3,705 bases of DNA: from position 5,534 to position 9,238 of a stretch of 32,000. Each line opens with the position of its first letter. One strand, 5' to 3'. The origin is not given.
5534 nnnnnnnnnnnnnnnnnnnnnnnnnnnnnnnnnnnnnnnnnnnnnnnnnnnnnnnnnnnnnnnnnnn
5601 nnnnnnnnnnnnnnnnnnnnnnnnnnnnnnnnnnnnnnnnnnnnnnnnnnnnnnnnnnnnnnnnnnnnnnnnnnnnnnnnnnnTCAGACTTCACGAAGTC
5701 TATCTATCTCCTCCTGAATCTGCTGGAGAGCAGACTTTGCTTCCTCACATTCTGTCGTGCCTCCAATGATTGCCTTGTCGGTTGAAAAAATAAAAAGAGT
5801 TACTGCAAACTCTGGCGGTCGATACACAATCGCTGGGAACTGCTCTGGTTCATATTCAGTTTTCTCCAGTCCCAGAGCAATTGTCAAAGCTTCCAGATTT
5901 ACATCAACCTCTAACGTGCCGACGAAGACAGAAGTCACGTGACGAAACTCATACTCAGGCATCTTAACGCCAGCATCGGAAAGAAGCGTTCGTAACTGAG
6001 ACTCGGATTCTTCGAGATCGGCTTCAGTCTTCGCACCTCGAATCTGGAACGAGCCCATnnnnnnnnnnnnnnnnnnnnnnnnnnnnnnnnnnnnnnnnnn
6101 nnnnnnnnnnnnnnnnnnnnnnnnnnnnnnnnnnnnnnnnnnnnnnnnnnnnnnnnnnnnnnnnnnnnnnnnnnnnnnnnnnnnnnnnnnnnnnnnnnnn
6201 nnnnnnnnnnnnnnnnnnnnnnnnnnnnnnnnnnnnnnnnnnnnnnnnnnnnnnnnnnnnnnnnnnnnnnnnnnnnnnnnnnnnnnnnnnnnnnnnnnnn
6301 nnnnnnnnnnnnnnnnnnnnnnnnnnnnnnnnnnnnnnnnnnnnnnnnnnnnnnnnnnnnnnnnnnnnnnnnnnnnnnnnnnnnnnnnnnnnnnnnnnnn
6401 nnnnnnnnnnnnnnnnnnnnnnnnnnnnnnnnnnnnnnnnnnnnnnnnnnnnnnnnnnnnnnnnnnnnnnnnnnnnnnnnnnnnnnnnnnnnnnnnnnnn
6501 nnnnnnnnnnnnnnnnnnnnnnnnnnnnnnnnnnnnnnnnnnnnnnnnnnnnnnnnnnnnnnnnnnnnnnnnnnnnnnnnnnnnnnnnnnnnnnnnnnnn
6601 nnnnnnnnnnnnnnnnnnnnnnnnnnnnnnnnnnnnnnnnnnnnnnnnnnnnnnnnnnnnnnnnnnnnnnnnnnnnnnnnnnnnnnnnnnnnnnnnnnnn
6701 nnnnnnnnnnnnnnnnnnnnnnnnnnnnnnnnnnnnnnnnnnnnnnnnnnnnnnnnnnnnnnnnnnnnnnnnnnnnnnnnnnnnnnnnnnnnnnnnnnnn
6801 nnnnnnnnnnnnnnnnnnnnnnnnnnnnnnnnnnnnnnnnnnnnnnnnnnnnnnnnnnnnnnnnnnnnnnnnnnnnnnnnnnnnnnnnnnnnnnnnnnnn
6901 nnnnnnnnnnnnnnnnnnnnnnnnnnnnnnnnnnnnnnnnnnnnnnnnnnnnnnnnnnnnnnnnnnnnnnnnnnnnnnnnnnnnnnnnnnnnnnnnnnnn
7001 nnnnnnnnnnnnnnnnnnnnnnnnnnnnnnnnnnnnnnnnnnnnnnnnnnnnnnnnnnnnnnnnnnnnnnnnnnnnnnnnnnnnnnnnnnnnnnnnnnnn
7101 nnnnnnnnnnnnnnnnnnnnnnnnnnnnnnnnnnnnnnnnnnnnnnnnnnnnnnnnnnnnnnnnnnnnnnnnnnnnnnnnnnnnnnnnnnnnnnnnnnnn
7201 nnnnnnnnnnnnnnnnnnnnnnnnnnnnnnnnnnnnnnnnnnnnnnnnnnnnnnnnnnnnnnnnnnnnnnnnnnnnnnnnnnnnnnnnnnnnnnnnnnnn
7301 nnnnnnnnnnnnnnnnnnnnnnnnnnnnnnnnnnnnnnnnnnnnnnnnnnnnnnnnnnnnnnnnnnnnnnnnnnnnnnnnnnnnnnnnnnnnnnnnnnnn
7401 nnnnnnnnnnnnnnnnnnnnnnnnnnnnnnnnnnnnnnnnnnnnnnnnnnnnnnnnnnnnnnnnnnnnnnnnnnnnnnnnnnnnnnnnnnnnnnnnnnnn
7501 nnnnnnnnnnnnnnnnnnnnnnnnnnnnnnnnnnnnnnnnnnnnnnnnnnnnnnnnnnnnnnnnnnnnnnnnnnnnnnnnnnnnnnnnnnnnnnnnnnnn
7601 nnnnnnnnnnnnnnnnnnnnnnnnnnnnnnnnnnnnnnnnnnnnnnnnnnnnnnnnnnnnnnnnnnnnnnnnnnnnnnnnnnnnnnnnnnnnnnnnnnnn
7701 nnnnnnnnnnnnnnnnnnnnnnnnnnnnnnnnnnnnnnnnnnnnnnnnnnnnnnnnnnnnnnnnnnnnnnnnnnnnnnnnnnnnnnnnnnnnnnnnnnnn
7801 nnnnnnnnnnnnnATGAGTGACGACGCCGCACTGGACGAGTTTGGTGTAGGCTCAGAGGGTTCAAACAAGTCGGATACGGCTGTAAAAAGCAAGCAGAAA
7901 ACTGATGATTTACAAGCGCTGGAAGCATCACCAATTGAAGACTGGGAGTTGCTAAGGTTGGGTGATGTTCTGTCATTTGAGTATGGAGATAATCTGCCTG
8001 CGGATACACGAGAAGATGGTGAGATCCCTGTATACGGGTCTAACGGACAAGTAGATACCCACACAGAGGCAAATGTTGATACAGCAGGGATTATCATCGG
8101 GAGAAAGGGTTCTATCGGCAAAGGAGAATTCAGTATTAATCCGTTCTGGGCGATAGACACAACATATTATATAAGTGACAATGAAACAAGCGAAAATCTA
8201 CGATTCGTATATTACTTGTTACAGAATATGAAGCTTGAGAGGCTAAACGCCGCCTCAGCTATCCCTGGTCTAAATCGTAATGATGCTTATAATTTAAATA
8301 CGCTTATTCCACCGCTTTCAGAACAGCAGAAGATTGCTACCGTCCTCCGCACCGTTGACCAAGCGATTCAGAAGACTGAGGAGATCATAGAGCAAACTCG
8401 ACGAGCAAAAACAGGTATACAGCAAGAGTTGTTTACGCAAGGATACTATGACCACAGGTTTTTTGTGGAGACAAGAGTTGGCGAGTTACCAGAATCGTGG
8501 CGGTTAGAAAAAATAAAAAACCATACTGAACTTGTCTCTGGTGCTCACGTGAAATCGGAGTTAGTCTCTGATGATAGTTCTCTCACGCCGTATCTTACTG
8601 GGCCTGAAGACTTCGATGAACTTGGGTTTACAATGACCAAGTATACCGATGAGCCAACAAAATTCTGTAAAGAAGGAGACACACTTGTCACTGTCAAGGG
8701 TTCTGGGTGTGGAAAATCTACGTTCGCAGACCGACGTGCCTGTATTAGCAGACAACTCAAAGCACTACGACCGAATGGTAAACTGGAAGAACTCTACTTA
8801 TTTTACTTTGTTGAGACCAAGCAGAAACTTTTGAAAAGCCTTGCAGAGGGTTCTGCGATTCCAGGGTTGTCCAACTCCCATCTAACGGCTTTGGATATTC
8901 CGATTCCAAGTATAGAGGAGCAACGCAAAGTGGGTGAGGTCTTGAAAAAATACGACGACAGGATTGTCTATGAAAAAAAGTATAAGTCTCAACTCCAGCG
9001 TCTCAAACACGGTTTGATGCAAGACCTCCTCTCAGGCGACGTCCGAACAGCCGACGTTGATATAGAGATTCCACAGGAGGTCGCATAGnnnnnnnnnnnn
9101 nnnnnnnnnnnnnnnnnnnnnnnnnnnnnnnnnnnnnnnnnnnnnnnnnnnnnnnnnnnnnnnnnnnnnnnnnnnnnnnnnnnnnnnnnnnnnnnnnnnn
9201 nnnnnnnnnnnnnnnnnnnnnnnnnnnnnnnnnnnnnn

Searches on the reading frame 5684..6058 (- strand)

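Call 20: search_protein_families(library=pfam, proteins=[window:5684-6058:-], max_evalue=0.001)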
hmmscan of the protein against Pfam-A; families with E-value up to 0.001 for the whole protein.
window:5684-6058:- (124 aa): 1 family
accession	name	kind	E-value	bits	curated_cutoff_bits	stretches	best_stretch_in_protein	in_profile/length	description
PF00352.27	TBP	-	1.7e-15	57.1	22.9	1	44-120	8-84/85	Transcription factor TFIID (or TATA-binding protein, TBP)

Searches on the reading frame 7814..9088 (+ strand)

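Call 19: search_protein_families(library=pfam, proteins=[window:7814-9088:+], max_evalue=0.001)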
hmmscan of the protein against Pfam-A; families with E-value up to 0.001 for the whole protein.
window:7814-9088:+ (424 aa): 1 family
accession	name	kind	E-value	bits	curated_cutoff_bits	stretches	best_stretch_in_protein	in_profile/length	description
PF01420.25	Methylase_S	-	1.8e-36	126.3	22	2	42-193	2-164/168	Type I restriction modification DNA specificity domain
